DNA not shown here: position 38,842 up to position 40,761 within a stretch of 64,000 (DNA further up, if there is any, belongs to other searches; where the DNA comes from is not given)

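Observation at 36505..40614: Tandem paralogues with an unusual alpha/beta-hydrolase / class III cyclase / LuxR-HTH architecture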

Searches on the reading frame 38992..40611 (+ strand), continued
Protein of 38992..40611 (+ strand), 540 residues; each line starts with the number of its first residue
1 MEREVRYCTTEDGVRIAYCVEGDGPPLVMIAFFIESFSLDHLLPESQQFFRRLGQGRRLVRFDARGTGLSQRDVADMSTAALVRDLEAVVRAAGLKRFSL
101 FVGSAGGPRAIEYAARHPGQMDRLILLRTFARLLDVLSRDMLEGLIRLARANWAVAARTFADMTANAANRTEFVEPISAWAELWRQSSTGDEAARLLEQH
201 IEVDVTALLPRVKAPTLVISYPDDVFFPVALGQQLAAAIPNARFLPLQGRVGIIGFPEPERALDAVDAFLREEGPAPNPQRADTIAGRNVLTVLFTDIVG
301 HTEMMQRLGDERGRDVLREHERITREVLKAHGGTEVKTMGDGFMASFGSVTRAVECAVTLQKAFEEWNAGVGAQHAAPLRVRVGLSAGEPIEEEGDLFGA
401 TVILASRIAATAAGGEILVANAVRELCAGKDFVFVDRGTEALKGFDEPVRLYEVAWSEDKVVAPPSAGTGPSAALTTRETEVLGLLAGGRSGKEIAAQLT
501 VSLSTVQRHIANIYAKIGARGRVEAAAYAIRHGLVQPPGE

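Call 52: fold_search(model_id=the predicted structure, library=pdb)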
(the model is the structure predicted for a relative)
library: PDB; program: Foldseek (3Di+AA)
matches with E <= 10: 1963; with E <= 0.001: 1646
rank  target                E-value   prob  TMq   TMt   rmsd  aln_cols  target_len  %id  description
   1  8ynv_C                1.1e-16  1.00  0.42  0.72   5.2       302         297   20  Poly(3-hydroxybutyrate) depolymerase PhaZ from Bacillus thuringiensis (released 2024-12-11)
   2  8ynw_B                1.3e-16  1.00  0.42  0.73   5.1       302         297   19  S102A mutant of poly(3-hydroxybutyrate) depolymerase PhaZ from Bacillus thuringiensis (released 2024-12-11)
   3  3om8_A                1.6e-16  1.00  0.43  0.85   3.3       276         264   23  The crystal structure of a hydrolase from Pseudomonas aeruginosa PA01 (released 2010-09-22)
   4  2xua_A                2.2e-16  1.00  0.43  0.86   2.9       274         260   23  Crystal structure of the enol-lactonase from Burkholderia xenovorans LB400 (released 2011-01-26)
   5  8ynw_D                2.6e-16  1.00  0.41  0.71   5.2       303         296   20  S102A mutant of poly(3-hydroxybutyrate) depolymerase PhaZ from Bacillus thuringiensis (released 2024-12-11)
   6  8ynv_B                2.9e-16  1.00  0.42  0.72   4.8       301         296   19  Poly(3-hydroxybutyrate) depolymerase PhaZ from Bacillus thuringiensis (released 2024-12-11)
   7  1a8q                  3.4e-16  1.00  0.45  0.85   2.6       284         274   22  BROMOPEROXIDASE A1 (released 1998-06-17)
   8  8ynv_A                3.4e-16  1.00  0.42  0.72   4.4       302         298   19  Poly(3-hydroxybutyrate) depolymerase PhaZ from Bacillus thuringiensis (released 2024-12-11)
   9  8ynw_A                3.6e-16  1.00  0.41  0.71   5.0       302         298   19  S102A mutant of poly(3-hydroxybutyrate) depolymerase PhaZ from Bacillus thuringiensis (released 2024-12-11)
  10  3om8_B                4.0e-16  1.00  0.44  0.86   3.0       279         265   23  The crystal structure of a hydrolase from Pseudomonas aeruginosa PA01 (released 2010-09-22)
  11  1zoi_A                5.0e-16  1.00  0.43  0.81   3.5       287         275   23  Crystal Structure of a Stereoselective Esterase from Pseudomonas putida IFO12996 (released 2006-05-02)
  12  4uhd                  5.3e-16  1.00  0.42  0.79   3.4       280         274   23  Structural studies of a thermophilic esterase from Thermogutta terrifontis (acetate bound) (released 2015-06-10)
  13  7dq9_A                5.5e-16  1.00  0.43  0.82   3.1       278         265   23  Crystal structure of a type-A feruloyl esterase from gut Alistipes shahii (released 2021-12-22)
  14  4uhe                  5.5e-16  1.00  0.42  0.80   3.4       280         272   23  Structural studies of a thermophilic esterase from Thermogutta terrifontis (malate bound) (released 2015-06-10)
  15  4uhc                  5.9e-16  1.00  0.43  0.79   3.4       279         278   23  Structural studies of a thermophilic esterase from Thermogutta terrifontis (Native) (released 2015-06-10)
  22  2xua_H                9.1e-16  1.00  0.42  0.83   3.1       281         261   23  Crystal structure of the enol-lactonase from Burkholderia xenovorans LB400 (released 2011-01-26)
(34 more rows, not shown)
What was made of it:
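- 38992..39816 (+): P2 ABH (aa 1-275). Ser104 and Asp223 are kept at the nucleophile and acid positions, but the catalytic His is absent. Foldseek TM 0.8-0.86 to the PcaD-type enol-lactonase 2xua, 3om8, RsbQ and DWARF14 (call 52).
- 39856..40359 (+): P2 cyclase homology domain (aa 289-456), key residues D-K-D-D-I-R. Foldseek target-normalised TM 0.92, rmsd 1.1-1.5 A to Ma1120 and Rv1900c (call 52).
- On Class III nucleotidyl cyclase (cyclase homology domain, PF00211): The P2 model superposes on Ma1120 and Rv1900c with target-normalised TM 0.92 (call 52).
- On Catalytic alpha/beta-hydrolase: Foldseek gives TM 0.8-0.86 to PcaD-type enol-lactonase, esterases and haloperoxidases (call 52).
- Closest known: Non-catalytic or receptor alpha/beta-hydrolases. 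Same: RsbQ and D14 appear among the structural neighbours of the P2 ABH (TM about 0.8; call 52).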

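Call 82: search_protein_families(library=padloc, proteins=[window:38992-40611:+], max_evalue=0.001)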
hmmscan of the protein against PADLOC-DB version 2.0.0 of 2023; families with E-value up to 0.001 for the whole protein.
window:38992-40611:+ (540 aa): 7 families
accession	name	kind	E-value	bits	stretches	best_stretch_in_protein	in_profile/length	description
PDLC00734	PycC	-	2.8e-07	28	1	291-417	190-314/374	Pycsar cyclase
PDLC01855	CARF3--CARF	-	8.8e-07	26.9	1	474-517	217-260/288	-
PDLC02367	PycC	-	4.6e-06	24.2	1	291-388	44-145/226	-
PDLC01851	CARF3--CARF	-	1e-05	23.1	1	474-519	209-254/279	-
PDLC01434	CasR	-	0.00025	18.9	1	469-512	124-164/191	"CAS-I,CAS-II,CAS-III,CAS-IV,CAS-V,CAS-VI; associated_signaling"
PDLC01268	CasR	-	0.00068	17.6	0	474-512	121-160/179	"CAS-I,CAS-II,CAS-III,CAS-IV,CAS-V,CAS-VI; associated_signaling"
PDLC00766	PycC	-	0.00083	16.9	0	292-364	45-120/232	Pycsar cyclase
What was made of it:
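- Weak PADLOC hits to PycC, with P2 at E 2.8e-7 (call 82).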
